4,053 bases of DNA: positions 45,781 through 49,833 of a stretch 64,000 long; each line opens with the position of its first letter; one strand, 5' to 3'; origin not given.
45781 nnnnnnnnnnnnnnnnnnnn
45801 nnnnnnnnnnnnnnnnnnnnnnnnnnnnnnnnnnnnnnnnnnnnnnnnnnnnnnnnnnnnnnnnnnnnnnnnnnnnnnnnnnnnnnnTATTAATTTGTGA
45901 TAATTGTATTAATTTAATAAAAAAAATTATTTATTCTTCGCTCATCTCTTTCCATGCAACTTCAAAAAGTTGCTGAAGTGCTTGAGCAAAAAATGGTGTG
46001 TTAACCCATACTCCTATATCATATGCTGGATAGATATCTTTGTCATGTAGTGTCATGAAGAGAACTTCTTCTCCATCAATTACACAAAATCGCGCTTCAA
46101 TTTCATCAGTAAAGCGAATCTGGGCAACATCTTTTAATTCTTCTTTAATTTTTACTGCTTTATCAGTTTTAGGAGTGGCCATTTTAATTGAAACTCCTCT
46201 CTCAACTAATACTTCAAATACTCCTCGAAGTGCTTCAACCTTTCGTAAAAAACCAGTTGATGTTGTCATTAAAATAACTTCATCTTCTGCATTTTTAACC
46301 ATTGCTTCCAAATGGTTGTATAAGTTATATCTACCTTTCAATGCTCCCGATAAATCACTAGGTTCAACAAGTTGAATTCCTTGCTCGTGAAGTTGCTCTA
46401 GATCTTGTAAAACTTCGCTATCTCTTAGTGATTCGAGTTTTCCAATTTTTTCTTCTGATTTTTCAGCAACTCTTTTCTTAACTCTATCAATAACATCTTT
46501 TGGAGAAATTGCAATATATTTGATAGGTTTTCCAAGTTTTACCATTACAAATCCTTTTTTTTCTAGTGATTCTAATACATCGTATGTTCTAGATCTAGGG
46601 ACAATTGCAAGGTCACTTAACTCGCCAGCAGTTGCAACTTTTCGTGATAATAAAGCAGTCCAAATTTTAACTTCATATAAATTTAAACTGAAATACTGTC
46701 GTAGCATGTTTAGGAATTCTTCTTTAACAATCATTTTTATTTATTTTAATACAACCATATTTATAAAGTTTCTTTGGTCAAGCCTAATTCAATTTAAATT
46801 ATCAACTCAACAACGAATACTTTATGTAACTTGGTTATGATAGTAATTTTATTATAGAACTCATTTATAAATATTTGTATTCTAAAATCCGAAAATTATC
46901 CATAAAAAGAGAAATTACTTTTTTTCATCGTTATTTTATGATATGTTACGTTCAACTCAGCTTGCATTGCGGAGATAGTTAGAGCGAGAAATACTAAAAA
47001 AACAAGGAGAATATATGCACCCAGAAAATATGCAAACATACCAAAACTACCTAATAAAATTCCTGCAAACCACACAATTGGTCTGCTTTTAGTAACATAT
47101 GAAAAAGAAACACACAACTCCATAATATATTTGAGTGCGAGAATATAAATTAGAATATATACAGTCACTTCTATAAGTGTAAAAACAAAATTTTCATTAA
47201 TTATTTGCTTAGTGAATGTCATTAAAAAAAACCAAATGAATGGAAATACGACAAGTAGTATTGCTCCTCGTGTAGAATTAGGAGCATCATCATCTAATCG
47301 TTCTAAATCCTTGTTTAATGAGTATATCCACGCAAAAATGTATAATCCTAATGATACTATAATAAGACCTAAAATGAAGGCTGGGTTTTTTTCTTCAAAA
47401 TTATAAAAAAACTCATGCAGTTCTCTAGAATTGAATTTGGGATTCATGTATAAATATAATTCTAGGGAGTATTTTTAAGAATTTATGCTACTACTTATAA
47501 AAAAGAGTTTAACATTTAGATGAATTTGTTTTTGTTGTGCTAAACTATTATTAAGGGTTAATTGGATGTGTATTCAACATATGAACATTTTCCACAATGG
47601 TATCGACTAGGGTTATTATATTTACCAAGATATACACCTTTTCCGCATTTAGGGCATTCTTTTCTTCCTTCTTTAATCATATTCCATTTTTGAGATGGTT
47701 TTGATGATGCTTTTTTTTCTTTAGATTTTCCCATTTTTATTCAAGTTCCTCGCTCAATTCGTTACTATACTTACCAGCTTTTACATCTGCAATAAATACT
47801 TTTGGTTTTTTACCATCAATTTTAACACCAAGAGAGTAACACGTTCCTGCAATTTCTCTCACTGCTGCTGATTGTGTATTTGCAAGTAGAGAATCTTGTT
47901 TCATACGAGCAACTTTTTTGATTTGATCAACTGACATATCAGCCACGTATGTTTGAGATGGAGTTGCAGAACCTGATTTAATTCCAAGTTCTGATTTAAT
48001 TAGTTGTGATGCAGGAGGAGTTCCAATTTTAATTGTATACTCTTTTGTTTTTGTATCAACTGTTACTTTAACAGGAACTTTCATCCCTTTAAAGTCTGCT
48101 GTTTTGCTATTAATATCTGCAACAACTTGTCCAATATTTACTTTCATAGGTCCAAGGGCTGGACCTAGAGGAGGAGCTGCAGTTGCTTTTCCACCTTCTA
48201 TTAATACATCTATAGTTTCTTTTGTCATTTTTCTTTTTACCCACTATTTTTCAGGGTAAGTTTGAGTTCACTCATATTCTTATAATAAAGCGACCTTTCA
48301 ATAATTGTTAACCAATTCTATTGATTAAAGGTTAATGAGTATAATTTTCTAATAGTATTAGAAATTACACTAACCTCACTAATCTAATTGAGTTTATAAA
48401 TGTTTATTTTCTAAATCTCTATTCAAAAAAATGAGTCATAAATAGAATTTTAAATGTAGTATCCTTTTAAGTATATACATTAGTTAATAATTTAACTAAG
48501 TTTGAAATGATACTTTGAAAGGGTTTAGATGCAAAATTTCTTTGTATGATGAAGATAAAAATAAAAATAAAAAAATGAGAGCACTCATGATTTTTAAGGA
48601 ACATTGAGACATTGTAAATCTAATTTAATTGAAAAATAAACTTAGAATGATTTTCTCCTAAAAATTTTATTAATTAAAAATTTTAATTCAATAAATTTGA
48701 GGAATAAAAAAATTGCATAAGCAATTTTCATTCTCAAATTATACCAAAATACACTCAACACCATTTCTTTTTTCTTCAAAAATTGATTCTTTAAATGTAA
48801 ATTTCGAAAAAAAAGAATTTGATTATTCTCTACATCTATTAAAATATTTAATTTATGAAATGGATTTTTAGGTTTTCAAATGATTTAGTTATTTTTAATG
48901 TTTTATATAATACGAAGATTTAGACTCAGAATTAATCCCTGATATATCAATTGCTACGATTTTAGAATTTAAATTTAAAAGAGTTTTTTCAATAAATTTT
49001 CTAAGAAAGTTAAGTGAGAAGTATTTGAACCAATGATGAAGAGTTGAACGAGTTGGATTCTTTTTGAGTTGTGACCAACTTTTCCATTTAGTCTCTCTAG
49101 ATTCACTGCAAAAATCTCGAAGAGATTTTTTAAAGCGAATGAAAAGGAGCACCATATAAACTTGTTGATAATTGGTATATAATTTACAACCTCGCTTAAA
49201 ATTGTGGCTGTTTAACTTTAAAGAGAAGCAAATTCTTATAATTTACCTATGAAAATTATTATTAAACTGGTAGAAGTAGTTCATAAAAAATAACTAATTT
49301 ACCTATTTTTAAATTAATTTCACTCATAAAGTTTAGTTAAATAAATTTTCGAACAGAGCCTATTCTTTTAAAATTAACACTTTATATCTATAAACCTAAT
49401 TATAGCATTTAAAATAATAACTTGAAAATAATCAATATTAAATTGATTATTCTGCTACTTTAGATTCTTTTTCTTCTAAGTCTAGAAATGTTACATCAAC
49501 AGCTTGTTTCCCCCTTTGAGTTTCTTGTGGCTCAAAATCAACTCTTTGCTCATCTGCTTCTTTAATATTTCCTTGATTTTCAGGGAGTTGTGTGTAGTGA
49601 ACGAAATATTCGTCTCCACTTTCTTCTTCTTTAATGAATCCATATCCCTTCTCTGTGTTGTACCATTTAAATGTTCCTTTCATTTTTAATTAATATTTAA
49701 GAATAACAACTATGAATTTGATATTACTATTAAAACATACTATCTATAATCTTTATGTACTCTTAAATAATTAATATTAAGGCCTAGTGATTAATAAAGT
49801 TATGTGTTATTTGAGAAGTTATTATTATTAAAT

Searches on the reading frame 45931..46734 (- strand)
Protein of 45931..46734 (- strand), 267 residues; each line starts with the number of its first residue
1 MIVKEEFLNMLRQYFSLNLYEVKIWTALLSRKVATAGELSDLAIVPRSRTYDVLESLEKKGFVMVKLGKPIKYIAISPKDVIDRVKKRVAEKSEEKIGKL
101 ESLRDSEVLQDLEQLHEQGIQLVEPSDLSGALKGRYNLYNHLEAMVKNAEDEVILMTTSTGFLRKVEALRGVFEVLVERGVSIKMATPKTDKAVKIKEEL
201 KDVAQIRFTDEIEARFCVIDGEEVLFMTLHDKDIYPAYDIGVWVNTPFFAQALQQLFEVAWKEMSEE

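Call 70: search_protein_families(library=pfam, proteins=[window:45931-46734:-], max_evalue=0.001)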
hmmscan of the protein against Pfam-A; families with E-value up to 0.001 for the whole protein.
window:45931-46734:- (267 aa): 2 families
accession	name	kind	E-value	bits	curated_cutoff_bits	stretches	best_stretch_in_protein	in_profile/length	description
PF01978.25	TrmB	-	5.5e-18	65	25.6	1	14-79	3-68/68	Sugar-specific transcriptional regulator TrmB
PF11495.14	Regulator_TrmB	-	1e-06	28.6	22.2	1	133-262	6-130/233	Archaeal transcriptional regulator TrmB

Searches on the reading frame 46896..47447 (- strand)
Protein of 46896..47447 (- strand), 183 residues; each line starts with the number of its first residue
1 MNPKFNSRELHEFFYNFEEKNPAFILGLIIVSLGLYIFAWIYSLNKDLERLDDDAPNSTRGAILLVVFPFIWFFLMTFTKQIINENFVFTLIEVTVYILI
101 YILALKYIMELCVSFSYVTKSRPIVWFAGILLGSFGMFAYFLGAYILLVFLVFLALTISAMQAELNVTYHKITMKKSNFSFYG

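Call 70: search_protein_families(library=pfam, proteins=[window:46896-47447:-], max_evalue=0.001)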
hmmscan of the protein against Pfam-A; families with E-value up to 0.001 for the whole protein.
window:46896-47447:- (183 aa): 1 family
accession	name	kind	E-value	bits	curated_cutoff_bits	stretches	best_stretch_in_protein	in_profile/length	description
PF14018.11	DUF4234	-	0.00026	21.5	25.3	0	23-103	4-60/70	Domain of unknown function (DUF4234)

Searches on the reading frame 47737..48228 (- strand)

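Call 70: search_protein_families(library=pfam, proteins=[window:47737-48228:-], max_evalue=0.001)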
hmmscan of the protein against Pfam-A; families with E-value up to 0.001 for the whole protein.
window:47737-48228:- (163 aa): 2 families
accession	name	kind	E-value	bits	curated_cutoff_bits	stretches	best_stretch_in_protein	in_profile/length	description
PF03946.19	Ribosomal_L11_N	-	1.6e-23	82.6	32.9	1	7-62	2-56/58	Ribosomal protein L11, N-terminal domain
PF00298.24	Ribosomal_L11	-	2.4e-20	73.2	21.4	1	70-137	2-69/69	Ribosomal protein L11, RNA binding domain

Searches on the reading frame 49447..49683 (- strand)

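Call 70: search_protein_families(library=pfam, proteins=[window:49447-49683:-], max_evalue=0.001)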
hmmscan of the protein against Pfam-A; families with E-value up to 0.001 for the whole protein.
window:49447-49683:- (78 aa): 1 family
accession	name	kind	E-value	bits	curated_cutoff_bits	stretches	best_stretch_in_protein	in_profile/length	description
PF00313.28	CSD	-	1.4e-16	60.5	27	1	1-65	1-64/66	'Cold-shock' DNA-binding domain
